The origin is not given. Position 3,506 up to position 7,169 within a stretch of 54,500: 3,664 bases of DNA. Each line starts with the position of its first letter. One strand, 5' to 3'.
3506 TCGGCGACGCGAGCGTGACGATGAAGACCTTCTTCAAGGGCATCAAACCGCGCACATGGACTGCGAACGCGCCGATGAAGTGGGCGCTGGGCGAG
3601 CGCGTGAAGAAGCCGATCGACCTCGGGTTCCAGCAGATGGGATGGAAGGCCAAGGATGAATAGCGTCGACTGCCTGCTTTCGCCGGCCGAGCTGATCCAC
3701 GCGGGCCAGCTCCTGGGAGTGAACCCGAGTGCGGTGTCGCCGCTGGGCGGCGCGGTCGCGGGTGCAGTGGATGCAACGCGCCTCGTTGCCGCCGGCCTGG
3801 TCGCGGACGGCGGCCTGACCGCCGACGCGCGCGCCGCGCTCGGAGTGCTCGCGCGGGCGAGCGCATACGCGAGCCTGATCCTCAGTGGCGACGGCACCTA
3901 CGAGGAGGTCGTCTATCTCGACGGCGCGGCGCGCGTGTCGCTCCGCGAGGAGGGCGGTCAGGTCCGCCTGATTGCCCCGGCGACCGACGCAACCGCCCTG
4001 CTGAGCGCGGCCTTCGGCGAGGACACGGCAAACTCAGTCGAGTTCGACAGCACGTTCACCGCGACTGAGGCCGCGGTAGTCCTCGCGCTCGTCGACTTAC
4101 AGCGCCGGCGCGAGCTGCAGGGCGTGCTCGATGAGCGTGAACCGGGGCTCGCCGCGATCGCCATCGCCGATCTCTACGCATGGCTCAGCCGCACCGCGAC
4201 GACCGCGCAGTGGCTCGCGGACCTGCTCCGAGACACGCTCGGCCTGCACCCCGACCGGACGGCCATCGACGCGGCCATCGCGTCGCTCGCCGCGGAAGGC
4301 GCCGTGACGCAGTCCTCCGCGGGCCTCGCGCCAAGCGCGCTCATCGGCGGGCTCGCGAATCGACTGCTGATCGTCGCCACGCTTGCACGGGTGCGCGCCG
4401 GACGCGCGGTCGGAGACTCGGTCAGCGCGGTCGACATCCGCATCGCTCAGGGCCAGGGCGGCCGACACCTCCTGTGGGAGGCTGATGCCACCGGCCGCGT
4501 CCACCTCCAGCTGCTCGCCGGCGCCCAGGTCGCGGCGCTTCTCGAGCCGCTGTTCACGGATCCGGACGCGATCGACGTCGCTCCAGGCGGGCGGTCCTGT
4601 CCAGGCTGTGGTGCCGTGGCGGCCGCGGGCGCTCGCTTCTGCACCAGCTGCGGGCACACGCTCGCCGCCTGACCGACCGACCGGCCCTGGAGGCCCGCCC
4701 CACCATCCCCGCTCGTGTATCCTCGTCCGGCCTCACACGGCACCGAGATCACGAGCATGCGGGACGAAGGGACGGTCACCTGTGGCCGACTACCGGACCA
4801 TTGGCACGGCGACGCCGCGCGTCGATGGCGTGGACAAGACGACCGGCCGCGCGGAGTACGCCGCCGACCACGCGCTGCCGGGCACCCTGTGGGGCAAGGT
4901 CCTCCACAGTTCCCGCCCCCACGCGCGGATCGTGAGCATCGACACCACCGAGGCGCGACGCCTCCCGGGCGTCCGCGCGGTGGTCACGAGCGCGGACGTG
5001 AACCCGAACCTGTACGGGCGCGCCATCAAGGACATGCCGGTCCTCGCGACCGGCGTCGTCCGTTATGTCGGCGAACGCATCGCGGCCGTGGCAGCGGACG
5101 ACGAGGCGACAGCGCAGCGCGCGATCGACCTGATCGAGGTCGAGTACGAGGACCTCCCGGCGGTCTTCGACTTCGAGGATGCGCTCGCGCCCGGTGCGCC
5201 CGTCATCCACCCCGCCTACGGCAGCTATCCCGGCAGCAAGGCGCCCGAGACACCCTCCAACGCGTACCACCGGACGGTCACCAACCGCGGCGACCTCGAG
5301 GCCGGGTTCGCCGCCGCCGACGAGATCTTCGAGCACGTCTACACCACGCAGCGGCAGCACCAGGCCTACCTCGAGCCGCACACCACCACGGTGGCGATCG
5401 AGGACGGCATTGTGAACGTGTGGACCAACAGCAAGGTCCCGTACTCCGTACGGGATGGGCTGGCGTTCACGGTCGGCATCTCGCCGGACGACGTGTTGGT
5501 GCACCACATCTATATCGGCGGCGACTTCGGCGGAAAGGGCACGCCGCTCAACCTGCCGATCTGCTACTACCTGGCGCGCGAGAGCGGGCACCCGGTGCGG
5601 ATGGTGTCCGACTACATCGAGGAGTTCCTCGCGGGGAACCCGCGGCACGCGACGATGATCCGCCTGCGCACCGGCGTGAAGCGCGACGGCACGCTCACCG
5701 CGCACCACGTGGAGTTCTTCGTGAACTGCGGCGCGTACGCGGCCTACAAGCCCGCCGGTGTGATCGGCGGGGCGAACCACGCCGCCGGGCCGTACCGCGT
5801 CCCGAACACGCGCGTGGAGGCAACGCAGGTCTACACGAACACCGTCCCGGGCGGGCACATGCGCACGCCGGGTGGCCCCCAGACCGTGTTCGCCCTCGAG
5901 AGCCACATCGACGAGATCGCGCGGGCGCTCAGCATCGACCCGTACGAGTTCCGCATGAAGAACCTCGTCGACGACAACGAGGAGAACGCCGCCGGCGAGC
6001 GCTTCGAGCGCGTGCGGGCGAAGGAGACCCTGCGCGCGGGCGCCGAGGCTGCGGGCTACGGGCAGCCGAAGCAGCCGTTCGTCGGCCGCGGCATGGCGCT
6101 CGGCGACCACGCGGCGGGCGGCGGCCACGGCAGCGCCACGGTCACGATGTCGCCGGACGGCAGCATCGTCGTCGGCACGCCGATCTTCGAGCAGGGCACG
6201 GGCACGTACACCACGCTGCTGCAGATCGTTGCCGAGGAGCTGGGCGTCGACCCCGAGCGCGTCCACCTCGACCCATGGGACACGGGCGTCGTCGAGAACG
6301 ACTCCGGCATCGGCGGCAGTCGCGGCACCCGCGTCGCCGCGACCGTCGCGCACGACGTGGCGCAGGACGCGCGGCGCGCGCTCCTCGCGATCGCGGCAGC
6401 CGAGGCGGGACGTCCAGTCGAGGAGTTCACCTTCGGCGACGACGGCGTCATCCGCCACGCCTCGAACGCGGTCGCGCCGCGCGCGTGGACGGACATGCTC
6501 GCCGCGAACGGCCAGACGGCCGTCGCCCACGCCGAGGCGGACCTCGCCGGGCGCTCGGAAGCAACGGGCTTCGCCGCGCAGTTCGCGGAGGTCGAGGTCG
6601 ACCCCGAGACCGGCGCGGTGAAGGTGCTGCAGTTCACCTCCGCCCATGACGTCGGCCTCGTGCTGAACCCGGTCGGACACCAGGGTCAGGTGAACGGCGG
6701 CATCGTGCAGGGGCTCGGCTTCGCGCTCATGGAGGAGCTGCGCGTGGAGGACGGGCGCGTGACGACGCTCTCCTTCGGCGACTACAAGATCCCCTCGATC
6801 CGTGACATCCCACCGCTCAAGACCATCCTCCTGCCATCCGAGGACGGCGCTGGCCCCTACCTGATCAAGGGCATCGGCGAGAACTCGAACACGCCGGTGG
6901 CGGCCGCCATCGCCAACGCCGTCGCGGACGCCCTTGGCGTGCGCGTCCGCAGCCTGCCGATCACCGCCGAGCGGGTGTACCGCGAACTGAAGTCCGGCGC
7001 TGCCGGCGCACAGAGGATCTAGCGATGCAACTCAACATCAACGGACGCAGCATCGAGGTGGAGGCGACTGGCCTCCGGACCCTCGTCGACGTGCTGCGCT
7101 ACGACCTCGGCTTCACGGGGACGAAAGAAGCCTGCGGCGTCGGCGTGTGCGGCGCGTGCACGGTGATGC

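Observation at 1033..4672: Translationally coupled pair: zinc-ribbon polytopic membrane protein with an embedded PAAR-like module, plus a partner ending in the same zinc ribbon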

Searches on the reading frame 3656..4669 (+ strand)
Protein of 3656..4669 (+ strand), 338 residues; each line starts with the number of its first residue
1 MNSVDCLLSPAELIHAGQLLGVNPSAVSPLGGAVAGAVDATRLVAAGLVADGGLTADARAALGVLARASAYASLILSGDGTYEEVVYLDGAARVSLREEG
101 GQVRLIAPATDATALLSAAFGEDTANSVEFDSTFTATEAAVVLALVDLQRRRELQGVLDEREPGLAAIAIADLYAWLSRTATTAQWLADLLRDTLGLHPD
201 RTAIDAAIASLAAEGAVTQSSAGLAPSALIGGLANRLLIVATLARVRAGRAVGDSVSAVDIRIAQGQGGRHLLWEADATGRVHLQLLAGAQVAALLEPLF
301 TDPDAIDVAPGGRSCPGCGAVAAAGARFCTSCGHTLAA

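Call 3: search_protein_families(library=pfam, proteins=[window:3656-4669:+], max_evalue=1)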
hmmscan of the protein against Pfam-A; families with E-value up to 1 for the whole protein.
window:3656-4669:+ (338 aa): 7 families
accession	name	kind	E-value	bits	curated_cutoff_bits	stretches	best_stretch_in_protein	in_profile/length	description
PF13248.11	Zn_ribbon_3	-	7.5e-06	25.7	27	1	313-335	3-25/26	zinc-ribbon domain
PF13240.11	Zn_Ribbon_1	-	0.00014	22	25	1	315-336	2-23/23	zinc-ribbon domain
PF12773.13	DZR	-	0.00049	20.6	27.3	1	314-333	26-45/45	Double zinc ribbon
PF24463.1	DUF7577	-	0.003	17.6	28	1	311-336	1-26/27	Domain of unknown function (DUF7577)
PF10571.15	UPF0547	-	0.017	15.7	29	1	313-334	1-22/26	Uncharacterised protein family UPF0547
PF18912.6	DZR_2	-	0.039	14.2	27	1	313-336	8-31/56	Double zinc ribbon domain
PF17032.10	Zn_ribbon_15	-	0.17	13.2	28.9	1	312-333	52-73/73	zinc-ribbon family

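Call 4: search_protein_families(library=ncbifam, proteins=[window:3656-4669:+], max_evalue=1)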
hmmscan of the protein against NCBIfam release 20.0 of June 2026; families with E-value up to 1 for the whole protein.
window:3656-4669:+ (338 aa): 2 families
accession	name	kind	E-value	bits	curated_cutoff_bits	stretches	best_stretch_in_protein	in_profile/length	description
NF045510.1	4Cys_prefix_kin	domain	0.044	14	24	1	325-336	15-26/26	4-Cys prefix domain-containing protein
NF041910.1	HVO_0416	equivalog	0.21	11.5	80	1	314-334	36-56/58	HVO_0416 family zinc finger protein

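Call 10: find_homologous_proteins(query=window:3656-4669:+)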
Query window:3656-4669:+ (338 aa): 2 proteins with E <= 0.001 among 8000 candidates.
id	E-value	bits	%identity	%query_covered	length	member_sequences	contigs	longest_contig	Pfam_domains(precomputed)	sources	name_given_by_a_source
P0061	1.3e-202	690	100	100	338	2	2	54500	PF13248.12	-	-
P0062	1.9e-61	226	46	89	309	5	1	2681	-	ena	-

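Call 13: find_encoding_contigs(protein=P0062, flank=10000, max_places=4)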
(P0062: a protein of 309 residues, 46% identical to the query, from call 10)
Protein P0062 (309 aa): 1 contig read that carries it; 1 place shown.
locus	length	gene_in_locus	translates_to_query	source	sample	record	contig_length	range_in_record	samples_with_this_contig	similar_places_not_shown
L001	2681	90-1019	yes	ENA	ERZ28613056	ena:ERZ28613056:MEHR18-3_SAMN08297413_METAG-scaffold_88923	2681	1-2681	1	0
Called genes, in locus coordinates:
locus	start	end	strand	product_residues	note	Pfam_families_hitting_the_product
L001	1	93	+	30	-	?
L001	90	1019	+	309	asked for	-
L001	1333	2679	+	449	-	?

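Call 37: find_related_loci(query=A2, collection=genome_contigs, flank=10000)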
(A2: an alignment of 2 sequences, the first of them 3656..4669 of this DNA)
Query A2 (338 aa) in genome_contigs; peptide patterns used: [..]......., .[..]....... (x = any residue, [..] = any of these).
58 stretches matched a pattern, but none encodes a relative of the query by tblastn (E <= 1e-3).

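Call 38: find_related_loci(query=A2, collection=metagenome_contigs, flank=10000)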
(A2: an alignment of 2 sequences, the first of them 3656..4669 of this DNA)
Query A2 (338 aa) in metagenome_contigs; peptide patterns used: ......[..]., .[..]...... (x = any residue, [..] = any of these).
185 stretches matched a pattern, but none encodes a relative of the query by tblastn (E <= 1e-3).

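Call 43: search_solved_structures(query=A2, max_evalue=10, show_alignments=2)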
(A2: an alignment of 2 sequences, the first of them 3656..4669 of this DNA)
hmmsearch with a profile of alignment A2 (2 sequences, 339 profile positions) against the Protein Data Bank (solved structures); distinct sequences matched with E-value up to 10: 3.
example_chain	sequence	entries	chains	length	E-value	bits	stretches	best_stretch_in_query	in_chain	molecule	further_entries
9sfa_A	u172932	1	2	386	0.077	15.4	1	312-339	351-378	Putative regulatory protein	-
5fru_A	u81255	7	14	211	0.88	11.9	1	257-293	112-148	Positive phenol-degradative gene regulator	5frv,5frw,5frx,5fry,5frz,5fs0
2xcl_A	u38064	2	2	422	2.3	10.5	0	122-174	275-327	PHOSPHORIBOSYLAMINE--GLYCINE LIGASE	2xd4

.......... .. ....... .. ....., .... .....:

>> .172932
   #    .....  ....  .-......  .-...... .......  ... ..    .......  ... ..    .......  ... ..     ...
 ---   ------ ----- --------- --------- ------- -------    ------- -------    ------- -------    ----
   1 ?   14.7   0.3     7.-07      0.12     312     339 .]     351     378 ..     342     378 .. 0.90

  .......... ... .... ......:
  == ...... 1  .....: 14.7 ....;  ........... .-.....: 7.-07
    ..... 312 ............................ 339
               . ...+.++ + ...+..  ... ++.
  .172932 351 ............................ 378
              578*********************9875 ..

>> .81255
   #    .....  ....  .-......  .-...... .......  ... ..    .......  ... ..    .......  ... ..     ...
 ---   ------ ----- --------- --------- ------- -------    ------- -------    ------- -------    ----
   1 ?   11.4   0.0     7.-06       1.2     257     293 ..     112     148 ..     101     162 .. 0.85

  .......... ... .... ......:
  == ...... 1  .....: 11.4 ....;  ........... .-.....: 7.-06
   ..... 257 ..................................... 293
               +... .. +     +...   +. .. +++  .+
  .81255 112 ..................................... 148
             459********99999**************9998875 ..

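Call 46: search_protein_families(library=padloc, proteins=[window:3656-4669:+], max_evalue=1)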
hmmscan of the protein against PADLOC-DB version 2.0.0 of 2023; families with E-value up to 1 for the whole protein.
window:3656-4669:+ (338 aa): 0 families

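Call 47: search_protein_families(library=phrogs, proteins=[window:3656-4669:+], max_evalue=1)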
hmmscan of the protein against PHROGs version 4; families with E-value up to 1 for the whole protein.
window:3656-4669:+ (338 aa): 3 families
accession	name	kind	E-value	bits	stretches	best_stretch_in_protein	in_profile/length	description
phrog_8248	-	unknown function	0.007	17.1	1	311-335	21-47/50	-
phrog_16351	-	DNA, RNA and nucleotide metabolism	0.12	13.9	1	314-336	65-87/97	DNA binding protein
phrog_1382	-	unknown function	0.4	11.3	1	70-85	9-24/48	-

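Call 52: predict_structure(alignment_id=A2)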
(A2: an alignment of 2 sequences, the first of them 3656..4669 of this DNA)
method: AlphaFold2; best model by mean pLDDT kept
length: 338 residues; sequences in the alignment: 2
mean_pLDDT: 43.0   pTM: 0.32
mean pLDDT of the five models: 43.0, 42.8, 39.8, 38.8, 38.7
residues with pLDDT >= 90: 0; 70-90: 2; 50-70: 99; < 50: 237
segments of 3 or more residues with pLDDT < 50: 1-142, 156-158, 160-177, 193-199, 211-224, 226-228, 235-237, 246-259, 276-284, 298-312
pLDDT, mean of each block of 10 residues (from residue 1): 28 37 36 31 37 36 30 27 32 39 42 37 32 45 51 48 38 46 51 48 53 36 46 51 48 42 57 50 50 51 34 57 56 64
secondary structure, 60 per line:
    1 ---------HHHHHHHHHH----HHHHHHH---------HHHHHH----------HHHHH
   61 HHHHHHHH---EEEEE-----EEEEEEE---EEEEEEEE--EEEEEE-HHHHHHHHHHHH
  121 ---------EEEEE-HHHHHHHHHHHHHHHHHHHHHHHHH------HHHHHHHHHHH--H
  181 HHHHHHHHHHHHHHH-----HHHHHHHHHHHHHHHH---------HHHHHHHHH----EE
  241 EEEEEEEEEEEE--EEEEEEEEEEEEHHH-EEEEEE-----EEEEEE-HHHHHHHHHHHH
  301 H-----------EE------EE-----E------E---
elements in order: H10-19 H24-30 H40-45 H56-68 E72-76 E82-88 E92-99 E102-107 H109-120 E130-134 H136-160 H167-177 H180-195 H201-216 H226-234 E239-252 E255-266 E271-276 E282-287 H289-301

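Call 115: search_solved_structures(query=A7, max_evalue=10, show_alignments=1)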
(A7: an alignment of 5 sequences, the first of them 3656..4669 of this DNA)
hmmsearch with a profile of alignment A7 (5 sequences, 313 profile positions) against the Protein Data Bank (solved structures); distinct sequences matched with E-value up to 10: 1.
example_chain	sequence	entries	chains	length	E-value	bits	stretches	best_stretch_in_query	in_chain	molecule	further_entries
7u8o_T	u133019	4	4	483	1.3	11.5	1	102-204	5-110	V-type proton ATPase subunit H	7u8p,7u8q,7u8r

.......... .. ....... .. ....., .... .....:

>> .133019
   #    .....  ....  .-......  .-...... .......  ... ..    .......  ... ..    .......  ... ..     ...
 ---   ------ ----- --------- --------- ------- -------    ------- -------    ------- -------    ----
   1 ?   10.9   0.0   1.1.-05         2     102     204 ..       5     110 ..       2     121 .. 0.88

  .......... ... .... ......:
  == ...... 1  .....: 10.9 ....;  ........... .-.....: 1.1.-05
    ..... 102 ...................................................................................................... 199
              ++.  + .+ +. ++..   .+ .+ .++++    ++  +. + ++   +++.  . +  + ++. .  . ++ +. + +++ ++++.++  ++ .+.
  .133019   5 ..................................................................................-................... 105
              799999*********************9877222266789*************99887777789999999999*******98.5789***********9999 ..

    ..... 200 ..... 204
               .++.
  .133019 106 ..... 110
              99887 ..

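Call 116: search_protein_families(library=pfam, alignment_id=A7, max_evalue=10)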
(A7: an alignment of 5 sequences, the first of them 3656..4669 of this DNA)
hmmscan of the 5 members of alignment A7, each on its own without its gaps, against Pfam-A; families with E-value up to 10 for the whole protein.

A. member 1, window:3656-4669:+ (338 aa): 8 families
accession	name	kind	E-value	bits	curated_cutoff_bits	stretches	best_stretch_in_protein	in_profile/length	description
PF13248.11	Zn_ribbon_3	-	7.5e-06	25.7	27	1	313-335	3-25/26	zinc-ribbon domain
PF13240.11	Zn_Ribbon_1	-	0.00014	22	25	1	315-336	2-23/23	zinc-ribbon domain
PF12773.13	DZR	-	0.00049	20.6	27.3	1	314-333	26-45/45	Double zinc ribbon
PF24463.1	DUF7577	-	0.003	17.6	28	1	311-336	1-26/27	Domain of unknown function (DUF7577)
PF10571.15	UPF0547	-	0.017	15.7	29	1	313-334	1-22/26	Uncharacterised protein family UPF0547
PF18912.6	DZR_2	-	0.039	14.2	27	1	313-336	8-31/56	Double zinc ribbon domain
PF17032.10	Zn_ribbon_15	-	0.17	13.2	28.9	1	312-333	52-73/73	zinc-ribbon family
PF14803.11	Zn_ribbon_Nudix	-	1.5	9.2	25.6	1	327-337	1-11/34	Nudix N-terminal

B. families by the number of members that match (of 5 scanned): 9 families
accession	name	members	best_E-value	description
PF13248.11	Zn_ribbon_3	2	7.3e-06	zinc-ribbon domain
PF13240.11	Zn_Ribbon_1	2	0.00014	zinc-ribbon domain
PF12773.13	DZR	2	0.00049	Double zinc ribbon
PF24463.1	DUF7577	2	0.003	Domain of unknown function (DUF7577)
PF10571.15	UPF0547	2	0.017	Uncharacterised protein family UPF0547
PF18912.6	DZR_2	2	0.039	Double zinc ribbon domain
PF17032.10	Zn_ribbon_15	2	0.17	zinc-ribbon family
PF14803.11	Zn_ribbon_Nudix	2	1.5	Nudix N-terminal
PF13451.12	zf_Tbcl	1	0.041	Probable treble clef domain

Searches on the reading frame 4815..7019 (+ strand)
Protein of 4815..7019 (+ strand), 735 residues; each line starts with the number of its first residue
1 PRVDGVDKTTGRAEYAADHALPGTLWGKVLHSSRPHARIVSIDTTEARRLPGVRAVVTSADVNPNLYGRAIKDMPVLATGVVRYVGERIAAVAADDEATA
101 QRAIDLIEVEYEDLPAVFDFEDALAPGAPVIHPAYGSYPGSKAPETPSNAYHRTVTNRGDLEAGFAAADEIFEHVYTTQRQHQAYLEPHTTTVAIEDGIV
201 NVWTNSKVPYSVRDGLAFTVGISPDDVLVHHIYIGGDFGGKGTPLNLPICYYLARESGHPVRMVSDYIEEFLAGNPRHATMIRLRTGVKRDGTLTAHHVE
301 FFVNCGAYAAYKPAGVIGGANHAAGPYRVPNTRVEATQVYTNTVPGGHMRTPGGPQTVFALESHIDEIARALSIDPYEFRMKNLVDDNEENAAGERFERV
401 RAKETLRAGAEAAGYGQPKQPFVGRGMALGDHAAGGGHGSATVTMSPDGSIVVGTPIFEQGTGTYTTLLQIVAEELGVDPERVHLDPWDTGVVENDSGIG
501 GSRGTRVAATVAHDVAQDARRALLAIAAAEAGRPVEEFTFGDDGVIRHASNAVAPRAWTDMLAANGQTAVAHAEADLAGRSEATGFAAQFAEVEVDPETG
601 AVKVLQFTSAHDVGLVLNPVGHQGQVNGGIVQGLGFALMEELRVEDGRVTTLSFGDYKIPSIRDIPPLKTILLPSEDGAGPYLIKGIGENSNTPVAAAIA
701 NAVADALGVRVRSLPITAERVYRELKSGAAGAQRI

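Call 26: search_protein_families(library=pfam, proteins=[window:4815-7019:+], max_evalue=0.00001)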
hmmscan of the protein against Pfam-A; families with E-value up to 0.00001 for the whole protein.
window:4815-7019:+ (735 aa): 3 families
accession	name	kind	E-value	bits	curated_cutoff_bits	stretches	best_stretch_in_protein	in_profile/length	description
PF02738.23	MoCoBD_1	-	2.7e-70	236.7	27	1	145-384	4-244/244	Molybdopterin cofactor-binding domain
PF20256.3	MoCoBD_2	-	3.5e-59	201.1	27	1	423-666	25-283/283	Molybdopterin cofactor-binding domain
PF01315.27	Ald_Xan_dh_C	-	6.5e-30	104.1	31.3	1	10-115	1-110/110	Aldehyde oxidase and xanthine dehydrogenase, a/b hammerhead domain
